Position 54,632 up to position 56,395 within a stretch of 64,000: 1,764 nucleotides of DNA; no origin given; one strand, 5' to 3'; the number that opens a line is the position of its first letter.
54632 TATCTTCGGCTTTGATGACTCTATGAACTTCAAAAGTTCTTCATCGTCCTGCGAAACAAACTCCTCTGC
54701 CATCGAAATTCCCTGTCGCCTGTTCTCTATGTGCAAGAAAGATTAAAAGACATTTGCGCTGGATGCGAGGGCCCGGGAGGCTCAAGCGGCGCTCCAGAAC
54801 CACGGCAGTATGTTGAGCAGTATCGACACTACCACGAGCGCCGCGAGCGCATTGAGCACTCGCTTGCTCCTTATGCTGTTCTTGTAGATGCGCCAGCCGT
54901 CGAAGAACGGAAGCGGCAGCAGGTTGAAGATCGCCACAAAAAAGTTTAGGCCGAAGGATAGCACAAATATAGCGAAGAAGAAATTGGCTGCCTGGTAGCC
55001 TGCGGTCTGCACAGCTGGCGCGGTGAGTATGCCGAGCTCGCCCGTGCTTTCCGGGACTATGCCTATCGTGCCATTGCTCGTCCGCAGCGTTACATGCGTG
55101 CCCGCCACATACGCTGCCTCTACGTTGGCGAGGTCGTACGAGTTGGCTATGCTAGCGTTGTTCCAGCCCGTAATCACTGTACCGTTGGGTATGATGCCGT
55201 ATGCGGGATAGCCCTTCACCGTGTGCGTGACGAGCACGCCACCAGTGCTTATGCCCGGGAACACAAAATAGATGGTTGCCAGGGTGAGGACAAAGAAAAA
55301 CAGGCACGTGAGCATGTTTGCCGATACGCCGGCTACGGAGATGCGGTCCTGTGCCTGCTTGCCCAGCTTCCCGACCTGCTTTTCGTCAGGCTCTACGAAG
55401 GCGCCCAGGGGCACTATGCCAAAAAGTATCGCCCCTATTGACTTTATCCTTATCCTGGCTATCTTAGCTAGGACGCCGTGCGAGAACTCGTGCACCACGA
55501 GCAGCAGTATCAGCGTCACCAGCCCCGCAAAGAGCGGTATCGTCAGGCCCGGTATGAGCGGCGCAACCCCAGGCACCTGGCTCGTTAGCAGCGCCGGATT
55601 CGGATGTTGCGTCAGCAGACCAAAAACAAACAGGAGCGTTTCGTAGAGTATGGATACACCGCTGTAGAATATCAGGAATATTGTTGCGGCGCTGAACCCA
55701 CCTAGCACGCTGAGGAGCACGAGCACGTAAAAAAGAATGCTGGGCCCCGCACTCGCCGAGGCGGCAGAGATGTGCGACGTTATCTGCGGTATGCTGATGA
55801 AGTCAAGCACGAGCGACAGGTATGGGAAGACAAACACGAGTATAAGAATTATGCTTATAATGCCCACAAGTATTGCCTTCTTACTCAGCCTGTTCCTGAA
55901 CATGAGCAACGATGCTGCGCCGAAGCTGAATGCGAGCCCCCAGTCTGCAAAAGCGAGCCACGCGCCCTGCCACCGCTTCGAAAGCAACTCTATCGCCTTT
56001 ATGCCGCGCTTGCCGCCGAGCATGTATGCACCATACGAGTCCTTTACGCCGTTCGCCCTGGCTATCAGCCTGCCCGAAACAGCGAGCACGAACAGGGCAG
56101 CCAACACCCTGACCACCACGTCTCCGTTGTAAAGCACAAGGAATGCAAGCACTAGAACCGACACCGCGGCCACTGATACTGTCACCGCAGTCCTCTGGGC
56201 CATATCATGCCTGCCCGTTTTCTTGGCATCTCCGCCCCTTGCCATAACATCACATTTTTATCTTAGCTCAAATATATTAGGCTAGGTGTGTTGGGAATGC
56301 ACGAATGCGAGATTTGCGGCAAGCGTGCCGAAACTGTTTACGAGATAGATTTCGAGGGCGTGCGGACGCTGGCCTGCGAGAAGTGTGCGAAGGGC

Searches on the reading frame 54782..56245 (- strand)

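Call 23: search_protein_families(library=pfam, proteins=[window:54782-56245:-], max_evalue=0.001)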
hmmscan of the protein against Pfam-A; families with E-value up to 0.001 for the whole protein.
window:54782-56245:- (487 aa): 1 family
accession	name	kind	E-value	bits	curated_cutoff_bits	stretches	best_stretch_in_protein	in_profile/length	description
PF02163.28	Peptidase_M50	-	2e-19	70.3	27.2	1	241-467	2-205/221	Peptidase family M50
